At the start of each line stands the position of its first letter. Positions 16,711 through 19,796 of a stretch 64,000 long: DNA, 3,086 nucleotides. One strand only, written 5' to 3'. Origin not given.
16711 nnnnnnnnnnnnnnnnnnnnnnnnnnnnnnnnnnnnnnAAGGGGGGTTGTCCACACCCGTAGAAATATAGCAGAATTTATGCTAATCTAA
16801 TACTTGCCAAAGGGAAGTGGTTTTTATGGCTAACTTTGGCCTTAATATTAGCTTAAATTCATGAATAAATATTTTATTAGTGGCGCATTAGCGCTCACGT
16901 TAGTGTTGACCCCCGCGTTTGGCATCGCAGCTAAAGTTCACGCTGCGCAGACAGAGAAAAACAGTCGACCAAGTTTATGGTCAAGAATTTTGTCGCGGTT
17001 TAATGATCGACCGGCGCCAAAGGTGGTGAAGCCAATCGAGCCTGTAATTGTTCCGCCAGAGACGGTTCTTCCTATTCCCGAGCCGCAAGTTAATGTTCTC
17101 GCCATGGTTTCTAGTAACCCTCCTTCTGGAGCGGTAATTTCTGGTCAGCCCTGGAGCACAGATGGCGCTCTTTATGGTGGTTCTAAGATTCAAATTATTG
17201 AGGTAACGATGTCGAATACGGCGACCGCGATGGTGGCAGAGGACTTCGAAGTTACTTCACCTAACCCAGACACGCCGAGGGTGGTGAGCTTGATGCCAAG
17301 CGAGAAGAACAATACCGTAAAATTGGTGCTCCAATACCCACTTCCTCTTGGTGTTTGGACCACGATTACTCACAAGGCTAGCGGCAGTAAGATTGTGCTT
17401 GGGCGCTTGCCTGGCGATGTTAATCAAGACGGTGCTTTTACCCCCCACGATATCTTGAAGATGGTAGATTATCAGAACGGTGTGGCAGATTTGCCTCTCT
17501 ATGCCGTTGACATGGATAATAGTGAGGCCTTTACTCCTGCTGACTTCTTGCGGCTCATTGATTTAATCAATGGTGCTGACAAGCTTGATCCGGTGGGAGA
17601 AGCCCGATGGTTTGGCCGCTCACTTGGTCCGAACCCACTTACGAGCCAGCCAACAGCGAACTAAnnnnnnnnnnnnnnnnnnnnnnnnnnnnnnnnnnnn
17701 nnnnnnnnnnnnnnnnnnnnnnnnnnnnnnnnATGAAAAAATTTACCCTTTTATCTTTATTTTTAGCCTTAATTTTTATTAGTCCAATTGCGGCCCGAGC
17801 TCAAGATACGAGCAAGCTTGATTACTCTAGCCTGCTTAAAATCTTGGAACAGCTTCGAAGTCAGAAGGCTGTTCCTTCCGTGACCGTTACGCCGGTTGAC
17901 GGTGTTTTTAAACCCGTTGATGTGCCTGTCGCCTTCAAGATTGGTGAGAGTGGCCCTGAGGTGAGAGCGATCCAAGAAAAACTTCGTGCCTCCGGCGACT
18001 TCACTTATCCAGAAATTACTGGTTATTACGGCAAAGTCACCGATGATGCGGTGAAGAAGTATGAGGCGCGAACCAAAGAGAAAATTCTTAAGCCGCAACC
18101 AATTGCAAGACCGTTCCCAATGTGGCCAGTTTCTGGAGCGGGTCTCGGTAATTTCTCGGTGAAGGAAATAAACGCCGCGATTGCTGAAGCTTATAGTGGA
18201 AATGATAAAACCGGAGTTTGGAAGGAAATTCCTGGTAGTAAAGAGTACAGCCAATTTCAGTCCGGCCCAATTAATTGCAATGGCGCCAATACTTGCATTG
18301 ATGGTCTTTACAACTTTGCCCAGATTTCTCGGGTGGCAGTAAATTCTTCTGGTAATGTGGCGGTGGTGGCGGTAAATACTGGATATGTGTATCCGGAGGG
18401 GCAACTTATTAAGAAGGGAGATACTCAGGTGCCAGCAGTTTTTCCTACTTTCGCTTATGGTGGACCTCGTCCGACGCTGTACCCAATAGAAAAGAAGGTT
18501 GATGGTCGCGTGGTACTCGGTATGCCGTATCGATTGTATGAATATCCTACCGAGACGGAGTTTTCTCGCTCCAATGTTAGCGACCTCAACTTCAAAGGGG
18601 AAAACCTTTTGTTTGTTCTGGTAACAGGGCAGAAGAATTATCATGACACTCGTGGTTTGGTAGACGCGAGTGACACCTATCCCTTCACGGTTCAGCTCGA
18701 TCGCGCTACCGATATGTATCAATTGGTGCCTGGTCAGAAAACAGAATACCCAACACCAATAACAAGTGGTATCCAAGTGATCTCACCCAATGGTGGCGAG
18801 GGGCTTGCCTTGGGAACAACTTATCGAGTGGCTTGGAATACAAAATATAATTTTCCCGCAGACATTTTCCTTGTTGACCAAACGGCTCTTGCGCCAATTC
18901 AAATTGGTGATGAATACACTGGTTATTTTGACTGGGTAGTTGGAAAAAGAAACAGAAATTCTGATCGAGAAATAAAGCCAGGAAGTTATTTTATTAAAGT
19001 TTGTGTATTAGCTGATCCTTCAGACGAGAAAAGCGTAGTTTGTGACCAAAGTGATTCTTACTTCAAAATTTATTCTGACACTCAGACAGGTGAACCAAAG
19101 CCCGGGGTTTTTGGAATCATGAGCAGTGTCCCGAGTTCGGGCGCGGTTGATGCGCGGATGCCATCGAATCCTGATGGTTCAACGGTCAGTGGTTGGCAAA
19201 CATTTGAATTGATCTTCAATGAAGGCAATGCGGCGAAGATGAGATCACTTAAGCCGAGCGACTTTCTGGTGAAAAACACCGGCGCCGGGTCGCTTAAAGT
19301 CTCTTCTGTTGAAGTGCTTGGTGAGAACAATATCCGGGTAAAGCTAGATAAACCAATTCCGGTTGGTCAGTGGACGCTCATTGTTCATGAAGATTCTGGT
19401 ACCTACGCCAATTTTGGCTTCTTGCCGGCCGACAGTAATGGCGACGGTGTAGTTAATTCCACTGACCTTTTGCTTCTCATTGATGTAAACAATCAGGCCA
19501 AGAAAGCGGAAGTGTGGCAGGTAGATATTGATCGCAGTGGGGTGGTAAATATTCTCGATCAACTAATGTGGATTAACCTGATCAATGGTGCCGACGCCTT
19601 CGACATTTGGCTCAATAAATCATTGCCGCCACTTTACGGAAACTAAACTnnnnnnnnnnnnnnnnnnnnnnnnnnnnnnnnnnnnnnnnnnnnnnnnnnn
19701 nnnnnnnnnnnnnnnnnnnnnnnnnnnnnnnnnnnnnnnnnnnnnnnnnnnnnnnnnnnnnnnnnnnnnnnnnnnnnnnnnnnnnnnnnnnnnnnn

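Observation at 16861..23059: Cluster of three secreted proteins sharing a novel C-terminal module plus type-I dockerin-like repeats, wrapped around an ECF sigma/anti-sigma pair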

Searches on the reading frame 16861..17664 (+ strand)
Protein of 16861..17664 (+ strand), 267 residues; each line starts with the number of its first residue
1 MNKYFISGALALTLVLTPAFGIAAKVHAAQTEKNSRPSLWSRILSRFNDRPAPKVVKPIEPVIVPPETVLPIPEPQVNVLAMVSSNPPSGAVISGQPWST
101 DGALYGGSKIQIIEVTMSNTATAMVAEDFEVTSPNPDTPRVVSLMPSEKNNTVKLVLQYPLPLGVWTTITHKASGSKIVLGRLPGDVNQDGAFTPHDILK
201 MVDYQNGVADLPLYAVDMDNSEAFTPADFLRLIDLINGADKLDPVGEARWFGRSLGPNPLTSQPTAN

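Call 3: search_protein_families(library=pfam, proteins=[window:16861-17664:+], max_evalue=1)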
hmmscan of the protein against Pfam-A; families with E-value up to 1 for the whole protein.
window:16861-17664:+ (267 aa): 1 family
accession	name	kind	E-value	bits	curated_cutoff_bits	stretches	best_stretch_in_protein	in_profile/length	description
PF00404.24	Dockerin_1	-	0.00019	22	22.9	1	184-237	1-57/57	Dockerin type I domain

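Call 4: search_protein_families(library=ncbifam, proteins=[window:16861-17664:+], max_evalue=1)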
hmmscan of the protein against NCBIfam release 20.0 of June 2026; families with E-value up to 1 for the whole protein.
window:16861-17664:+ (267 aa): 0 families

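Call 34: find_related_loci(query=A4, collection=genome_contigs, flank=10000)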
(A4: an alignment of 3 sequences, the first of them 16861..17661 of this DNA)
Query A4 (267 aa) in genome_contigs; peptide patterns used: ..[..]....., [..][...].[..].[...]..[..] (x = any residue, [..] = any of these).
91 stretches matched a pattern; 1 encode a relative of the query (tblastn E <= 1e-3); 1 distinct loci.
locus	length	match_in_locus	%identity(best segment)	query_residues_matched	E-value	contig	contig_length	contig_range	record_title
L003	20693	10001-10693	50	1-242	9e-64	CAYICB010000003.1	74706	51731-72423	MAG TPA_asm: uncultured Candidatus Saccharibacteria bacterium isolate ERP119705_co18_100 genome assembly, contig: NODE_2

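Call 75: search_protein_families(library=pfam, proteins=[L003:11754-12578:+], max_evalue=1)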
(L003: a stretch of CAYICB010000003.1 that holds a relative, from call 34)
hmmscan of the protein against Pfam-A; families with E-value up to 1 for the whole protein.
L003:11754-12578:+ (274 aa): 3 families
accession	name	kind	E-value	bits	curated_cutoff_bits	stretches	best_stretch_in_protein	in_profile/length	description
PF01471.23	PG_binding_1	-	1e-08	35.7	23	1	78-120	2-44/57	Putative peptidoglycan binding domain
PF08823.16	PG_binding_2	-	0.039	14.7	21.1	1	77-117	14-54/74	Putative peptidoglycan binding domain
PF10342.15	Kre9_KNH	-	0.17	13.1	24.6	1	173-272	6-93/94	Kre9/KNH-like N-terminal Ig-like domain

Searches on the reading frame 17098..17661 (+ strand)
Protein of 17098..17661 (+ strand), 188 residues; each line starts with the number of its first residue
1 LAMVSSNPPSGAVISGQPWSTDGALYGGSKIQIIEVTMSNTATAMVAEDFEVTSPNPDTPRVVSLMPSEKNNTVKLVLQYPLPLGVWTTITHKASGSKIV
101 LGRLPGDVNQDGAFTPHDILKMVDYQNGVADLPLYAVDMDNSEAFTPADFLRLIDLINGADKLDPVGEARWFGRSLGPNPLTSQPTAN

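Call 12: find_homologous_proteins(query=A1, max_evalue=0.001)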
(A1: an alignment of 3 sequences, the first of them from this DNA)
Query A1 (3 sequences) (188 aa, profile of the alignment): 37 proteins with E <= 0.001 among 3316 candidates.
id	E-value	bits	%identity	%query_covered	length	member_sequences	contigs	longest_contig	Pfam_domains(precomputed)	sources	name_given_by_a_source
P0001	1.1e-85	304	100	100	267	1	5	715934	-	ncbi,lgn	-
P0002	1.1e-50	190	56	87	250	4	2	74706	-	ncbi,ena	ncbi:MAG: hypothetical protein AAB589_01280 [Patescibacteria group bacterium]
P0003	1.4e-45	173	55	86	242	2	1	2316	PF00404.25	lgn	-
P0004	3.0e-40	156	43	87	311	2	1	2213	PF00404.25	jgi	jgi:hypothetical protein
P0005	1.2e-39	154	40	97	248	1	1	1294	-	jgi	jgi:hypothetical protein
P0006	4.8e-37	145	39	86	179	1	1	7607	PF00404.25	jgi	jgi:hypothetical protein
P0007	2.3e-36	143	34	93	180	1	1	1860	-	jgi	jgi:hypothetical protein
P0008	6.8e-36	142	38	93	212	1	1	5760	-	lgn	-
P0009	1.3e-34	138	35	96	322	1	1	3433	-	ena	-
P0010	2.2e-34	137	37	96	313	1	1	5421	PF00404.25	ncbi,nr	ncbi:MAG: hypothetical protein IH897_04970 [Planctomycetes bacterium]|nr:hypothetical protein [Planc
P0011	1.2e-32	131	34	95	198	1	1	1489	-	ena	-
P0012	1.6e-32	131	36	84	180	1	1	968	PF00404.25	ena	-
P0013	1.7e-31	127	32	93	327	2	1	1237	PF01471.24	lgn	-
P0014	6.7e-28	116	44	59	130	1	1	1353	PF00404.25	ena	-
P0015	7.5e-27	112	41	57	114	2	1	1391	PF00404.25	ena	-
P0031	6.2e-19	86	30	77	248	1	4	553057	PF00404.25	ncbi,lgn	-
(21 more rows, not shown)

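Call 13: find_encoding_contigs(protein=P0001, flank=10000, max_places=6)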
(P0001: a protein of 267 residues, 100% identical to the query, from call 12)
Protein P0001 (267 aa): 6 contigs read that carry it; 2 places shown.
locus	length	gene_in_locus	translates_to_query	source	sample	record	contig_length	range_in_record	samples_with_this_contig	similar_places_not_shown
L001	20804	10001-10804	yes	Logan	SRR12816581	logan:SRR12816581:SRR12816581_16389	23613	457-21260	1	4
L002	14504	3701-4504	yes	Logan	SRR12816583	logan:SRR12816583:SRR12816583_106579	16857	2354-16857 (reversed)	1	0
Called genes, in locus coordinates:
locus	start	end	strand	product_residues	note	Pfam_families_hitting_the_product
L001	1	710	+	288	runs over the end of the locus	PF02653:BPD_transp_2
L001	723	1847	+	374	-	PF13433:Peripla_BP_5, PF13458:Peripla_BP_6, PF01094:ANF_receptor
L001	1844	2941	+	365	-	PF13433:Peripla_BP_5 (weak), PF13458:Peripla_BP_6, PF01094:ANF_receptor (weak)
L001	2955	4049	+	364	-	PF13458:Peripla_BP_6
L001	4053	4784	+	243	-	PF02463:SMC_N (faint), PF13476:AAA_23 (weak), PF13555:AAA_29 (faint), PF00005:ABC_tran, PF13175:AAA_15 (faint), PF13304:AAA_21 (faint), PF12399:BCA_ABC_TP_C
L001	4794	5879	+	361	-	PF13458:Peripla_BP_6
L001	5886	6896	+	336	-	PF13458:Peripla_BP_6, PF01094:ANF_receptor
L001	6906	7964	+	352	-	PF13458:Peripla_BP_6, PF01094:ANF_receptor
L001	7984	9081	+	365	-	PF04348:LppC, PF13433:Peripla_BP_5 (weak), PF13458:Peripla_BP_6, PF01094:ANF_receptor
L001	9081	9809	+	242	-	PF02463:SMC_N (faint), PF00005:ABC_tran, PF13304:AAA_21 (faint)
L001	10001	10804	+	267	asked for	-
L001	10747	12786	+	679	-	PF01471:PG_binding_1 (weak), PF00404:Dockerin_1 (weak)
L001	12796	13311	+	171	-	PF04542:Sigma70_r2, PF08281:Sigma70_r4_2, PF04545:Sigma70_r4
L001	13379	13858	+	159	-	-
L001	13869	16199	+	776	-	PF01471:PG_binding_1 (weak), PF00801:PKD (faint), PF18911:PKD_4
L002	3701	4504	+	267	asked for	-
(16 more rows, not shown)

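Call 57: find_encoding_contigs(protein=P0031, flank=10000, max_places=2)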
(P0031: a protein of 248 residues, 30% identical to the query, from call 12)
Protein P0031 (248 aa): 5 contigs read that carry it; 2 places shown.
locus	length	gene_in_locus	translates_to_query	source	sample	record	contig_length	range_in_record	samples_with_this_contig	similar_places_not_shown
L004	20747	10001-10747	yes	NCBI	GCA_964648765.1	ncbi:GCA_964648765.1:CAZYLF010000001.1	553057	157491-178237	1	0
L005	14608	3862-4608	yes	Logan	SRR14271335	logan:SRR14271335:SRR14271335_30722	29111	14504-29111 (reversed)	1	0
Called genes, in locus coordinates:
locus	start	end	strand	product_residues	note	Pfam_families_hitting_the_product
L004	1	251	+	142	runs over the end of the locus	PF00075:RNase_H, PF13456:RVT_3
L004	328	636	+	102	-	-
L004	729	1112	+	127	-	PF01641:SelR, PF24046:At4g08330 (faint)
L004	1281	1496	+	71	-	PF02599:CsrA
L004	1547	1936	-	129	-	PF02675:AdoMet_dc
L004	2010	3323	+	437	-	PF13567:DUF4131, PF03772:Competence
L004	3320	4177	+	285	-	PF00753:Lactamase_B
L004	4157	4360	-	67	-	-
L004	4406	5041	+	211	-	PF02163:Peptidase_M50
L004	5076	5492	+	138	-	PF00164:Ribosom_S12_S23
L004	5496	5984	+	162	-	PF00177:Ribosomal_S7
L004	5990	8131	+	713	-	PF00009:GTP_EFTU, PF03144:GTP_EFTU_D2, PF22042:EF-G_D2, PF14492:EFG_III, PF16658:RF3_C (weak), PF03764:EFG_IV, PF00679:EFG_C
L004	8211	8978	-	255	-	-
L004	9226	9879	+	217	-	-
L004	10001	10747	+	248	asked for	PF00404:Dockerin_1 (weak)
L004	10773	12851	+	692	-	-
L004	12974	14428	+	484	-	PF10342:Kre9_KNH (faint), PF18911:PKD_4 (weak)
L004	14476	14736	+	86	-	-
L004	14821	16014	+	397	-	PF00009:GTP_EFTU, PF03144:GTP_EFTU_D2, PF03143:GTP_EFTU_D3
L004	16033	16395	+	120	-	PF00338:Ribosomal_S10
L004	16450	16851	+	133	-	PF00297:Ribosomal_L3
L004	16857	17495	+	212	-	PF00573:Ribosomal_L4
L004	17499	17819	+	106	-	PF00276:Ribosomal_L23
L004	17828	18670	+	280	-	PF00181:Ribosomal_L2_N, PF03947:Ribosomal_L2_C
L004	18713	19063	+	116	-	PF00203:Ribosomal_S19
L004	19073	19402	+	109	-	PF00237:Ribosomal_L22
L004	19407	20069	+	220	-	PF07650:KH_2, PF00189:Ribosomal_S3_C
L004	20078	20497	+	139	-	PF00252:Ribosomal_L16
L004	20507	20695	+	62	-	-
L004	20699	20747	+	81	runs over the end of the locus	PF00366:Ribosomal_S17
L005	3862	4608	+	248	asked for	PF00404:Dockerin_1 (weak)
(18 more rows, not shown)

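Call 75: search_protein_families(library=pfam, proteins=[P0005, P0009, P0010, P0013, L004:10773-12851:+, L004:12974-14428:+], max_evalue=1)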
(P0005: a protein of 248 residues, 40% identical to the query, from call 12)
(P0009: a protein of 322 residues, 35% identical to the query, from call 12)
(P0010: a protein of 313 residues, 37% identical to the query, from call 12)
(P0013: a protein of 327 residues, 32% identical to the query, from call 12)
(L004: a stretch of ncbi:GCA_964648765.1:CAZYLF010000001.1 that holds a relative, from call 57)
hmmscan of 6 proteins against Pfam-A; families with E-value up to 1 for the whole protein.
P0005 (248 aa): 1 family
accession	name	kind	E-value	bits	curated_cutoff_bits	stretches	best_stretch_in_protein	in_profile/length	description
PF00404.24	Dockerin_1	-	0.022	15.4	22.9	0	173-194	36-57/57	Dockerin type I domain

P0009 (322 aa): 1 family
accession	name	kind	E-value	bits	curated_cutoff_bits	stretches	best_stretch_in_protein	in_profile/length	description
PF00404.24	Dockerin_1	-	0.00023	21.7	22.9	1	250-303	3-57/57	Dockerin type I domain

P0010 (313 aa): 3 families
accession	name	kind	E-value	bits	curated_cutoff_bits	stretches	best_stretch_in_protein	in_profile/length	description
PF00404.24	Dockerin_1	-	3.6e-06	27.5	22.9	1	239-294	1-57/57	Dockerin type I domain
PF02368.24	Big_2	-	0.00071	19.9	22.8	1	47-101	9-59/79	Bacterial Ig-like domain (group 2)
PF17963.7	Big_9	-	0.23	12.8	23.6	0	33-77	31-74/89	Bacterial Ig domain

P0013 (327 aa): 5 families
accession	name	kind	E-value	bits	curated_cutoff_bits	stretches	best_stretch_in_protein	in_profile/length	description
PF01471.23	PG_binding_1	-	4.8e-06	27.1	23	1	69-106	1-37/57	Putative peptidoglycan binding domain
PF00404.24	Dockerin_1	-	0.00098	19.7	22.9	1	253-301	1-51/57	Dockerin type I domain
PF00036.39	EF-hand_1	-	0.033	14.2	25.4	0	255-271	10-26/29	EF hand domain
PF24988.1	NEW1_HB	-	0.2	12.3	27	1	21-82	7-62/87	NEW1 helical bundle domain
PF14282.11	FlxA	-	0.2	12.2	26.3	1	30-51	51-72/101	FlxA-like protein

L004:10773-12851:+ (692 aa): 14 families
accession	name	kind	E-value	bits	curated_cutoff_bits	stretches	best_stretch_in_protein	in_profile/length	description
PF01471.23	PG_binding_1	-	4.1e-05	24.1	23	1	123-169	2-45/57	Putative peptidoglycan binding domain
PF23623.1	GBD_IRG7_N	-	0.00013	22.5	27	1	543-568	54-79/95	IRG7 N-terminal galactose binding domain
PF12685.13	SpoIIIAH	-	0.0043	17.5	30.6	1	3-80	1-90/191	SpoIIIAH-like protein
PF14851.11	FAM176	-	0.0052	17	31.5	1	11-73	34-93/152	FAM176 family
PF04546.19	Sigma70_ner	-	0.0061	17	29.7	1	31-90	40-99/210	Sigma-70, non-essential region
PF04931.18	DNA_pol_phi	-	0.019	13.6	27.6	1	25-84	637-694/765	DNA polymerase phi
PF07495.19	Y_Y_Y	-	0.02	15.3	26.6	0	544-569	28-46/65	Y_Y_Y domain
PF20570.3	DUF6779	-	0.042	15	28.1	1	9-95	10-94/108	Domain of unknown function (DUF6779)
PF22352.2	K319L-like_PKD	-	0.043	14.3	27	1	318-391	17-83/84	K319L-like, PKD domain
PF17957.7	Big_7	-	0.15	13.2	24.1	1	478-537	1-56/70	Bacterial Ig domain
PF05327.17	RRN3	-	0.17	10.8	25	1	25-88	218-288/558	RNA polymerase I specific transcription initiation factor RRN3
PF11714.13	Inhibitor_I53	-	0.37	11.5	25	0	10-62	6-58/78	Thrombin inhibitor Madanin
PF10342.15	Kre9_KNH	-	0.67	11.2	24.6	1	485-559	2-79/94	Kre9/KNH-like N-terminal Ig-like domain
PF18911.6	PKD_4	-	0.71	10.4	27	1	293-387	1-79/85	PKD domain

L004:12974-14428:+ (484 aa): 9 families
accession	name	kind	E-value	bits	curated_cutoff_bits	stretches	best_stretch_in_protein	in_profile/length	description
PF10342.15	Kre9_KNH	-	2.5e-09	38.2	24.6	2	273-349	1-79/94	Kre9/KNH-like N-terminal Ig-like domain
PF18911.6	PKD_4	-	3e-05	24.4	27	1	407-475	17-76/85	PKD domain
PF00801.26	PKD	-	0.00052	20.4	23.5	1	408-474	15-72/80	PKD domain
PF07705.17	CARDB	-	0.0038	17.8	22.7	1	182-258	29-100/101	CARDB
PF22352.2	K319L-like_PKD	-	0.063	13.7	27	0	316-350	37-71/84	K319L-like, PKD domain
PF04311.20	DUF459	-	0.087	12.6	27.2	1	124-175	22-73/197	Protein of unknown function (DUF459)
PF04151.21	PPC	-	0.11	13.9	25.9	1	282-347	11-70/70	Bacterial pre-peptidase C-terminal domain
PF08694.16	UFC1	-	0.24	11.5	25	1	21-70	17-64/155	Ubiquitin-fold modifier-conjugating enzyme 1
PF00657.28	Lipase_GDSL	-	0.25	11.9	23.6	1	99-178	21-93/208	GDSL-like Lipase/Acylhydrolase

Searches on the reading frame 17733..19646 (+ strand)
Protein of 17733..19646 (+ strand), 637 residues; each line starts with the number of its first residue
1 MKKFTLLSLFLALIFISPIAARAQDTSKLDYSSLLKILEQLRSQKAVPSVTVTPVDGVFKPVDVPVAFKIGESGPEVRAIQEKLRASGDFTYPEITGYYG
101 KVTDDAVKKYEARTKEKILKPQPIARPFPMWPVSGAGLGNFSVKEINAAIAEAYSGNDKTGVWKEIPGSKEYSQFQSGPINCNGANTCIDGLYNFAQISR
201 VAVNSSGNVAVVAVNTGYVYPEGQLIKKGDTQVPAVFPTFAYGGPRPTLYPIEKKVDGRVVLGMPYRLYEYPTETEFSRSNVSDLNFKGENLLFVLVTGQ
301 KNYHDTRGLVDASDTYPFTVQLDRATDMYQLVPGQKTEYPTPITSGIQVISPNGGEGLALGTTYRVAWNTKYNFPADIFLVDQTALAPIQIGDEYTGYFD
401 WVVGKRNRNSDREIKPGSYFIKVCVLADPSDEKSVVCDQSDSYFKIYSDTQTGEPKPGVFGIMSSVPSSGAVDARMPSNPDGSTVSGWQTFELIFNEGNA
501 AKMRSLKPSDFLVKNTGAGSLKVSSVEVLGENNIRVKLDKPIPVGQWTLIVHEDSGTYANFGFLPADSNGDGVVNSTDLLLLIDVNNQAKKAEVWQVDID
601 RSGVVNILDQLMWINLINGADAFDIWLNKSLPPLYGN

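Call 3: search_protein_families(library=pfam, proteins=[window:17733-19646:+], max_evalue=1)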
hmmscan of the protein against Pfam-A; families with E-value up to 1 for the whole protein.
window:17733-19646:+ (637 aa): 2 families
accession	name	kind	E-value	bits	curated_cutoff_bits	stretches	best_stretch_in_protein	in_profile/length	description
PF01471.23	PG_binding_1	-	1.8e-06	28.4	23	1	73-112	1-39/57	Putative peptidoglycan binding domain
PF00404.24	Dockerin_1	-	3.2e-06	27.7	22.9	2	566-618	2-57/57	Dockerin type I domain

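Call 4: search_protein_families(library=ncbifam, proteins=[window:17733-19646:+], max_evalue=1)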
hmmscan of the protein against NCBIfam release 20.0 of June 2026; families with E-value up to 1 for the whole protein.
window:17733-19646:+ (637 aa): 2 families
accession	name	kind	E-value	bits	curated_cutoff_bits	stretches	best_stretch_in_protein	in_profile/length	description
TIGR02869.1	spore_SleB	equivalog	0.0043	17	236.5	1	67-113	6-51/201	spore cortex-lytic enzyme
NF005040.0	PRK06457.1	equivalog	0.097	11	788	1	348-410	417-478/549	pyruvate dehydrogenase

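Call 14: list_cluster_members(proteins=[P0001, P0002, P0031, window:17733-19646:+, window:20729-23059:+, window:20699-23059:+, window:19650-20171:+, window:20239-20718:+])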
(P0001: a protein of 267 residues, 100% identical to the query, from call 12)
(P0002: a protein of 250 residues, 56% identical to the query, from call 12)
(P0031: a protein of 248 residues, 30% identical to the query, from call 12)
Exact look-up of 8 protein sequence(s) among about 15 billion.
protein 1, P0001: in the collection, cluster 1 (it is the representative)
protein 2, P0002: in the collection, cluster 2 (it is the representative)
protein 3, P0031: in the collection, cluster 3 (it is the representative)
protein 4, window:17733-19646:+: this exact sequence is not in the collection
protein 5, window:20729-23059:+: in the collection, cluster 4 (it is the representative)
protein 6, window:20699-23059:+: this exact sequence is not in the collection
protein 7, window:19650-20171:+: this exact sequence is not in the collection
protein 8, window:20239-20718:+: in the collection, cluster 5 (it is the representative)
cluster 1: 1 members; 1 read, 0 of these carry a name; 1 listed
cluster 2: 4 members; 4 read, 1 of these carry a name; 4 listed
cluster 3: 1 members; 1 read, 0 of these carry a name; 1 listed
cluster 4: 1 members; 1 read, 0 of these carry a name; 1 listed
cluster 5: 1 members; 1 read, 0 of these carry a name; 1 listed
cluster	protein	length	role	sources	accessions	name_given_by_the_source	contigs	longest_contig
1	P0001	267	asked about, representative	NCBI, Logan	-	-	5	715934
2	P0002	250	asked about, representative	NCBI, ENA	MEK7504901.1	MAG: hypothetical protein AAB589_01280 [Patescibacteria group bacterium]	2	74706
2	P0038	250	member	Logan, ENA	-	-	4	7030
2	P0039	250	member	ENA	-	-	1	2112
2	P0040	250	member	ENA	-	-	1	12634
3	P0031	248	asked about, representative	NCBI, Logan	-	-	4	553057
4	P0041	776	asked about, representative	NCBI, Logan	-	-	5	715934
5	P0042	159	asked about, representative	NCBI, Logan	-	-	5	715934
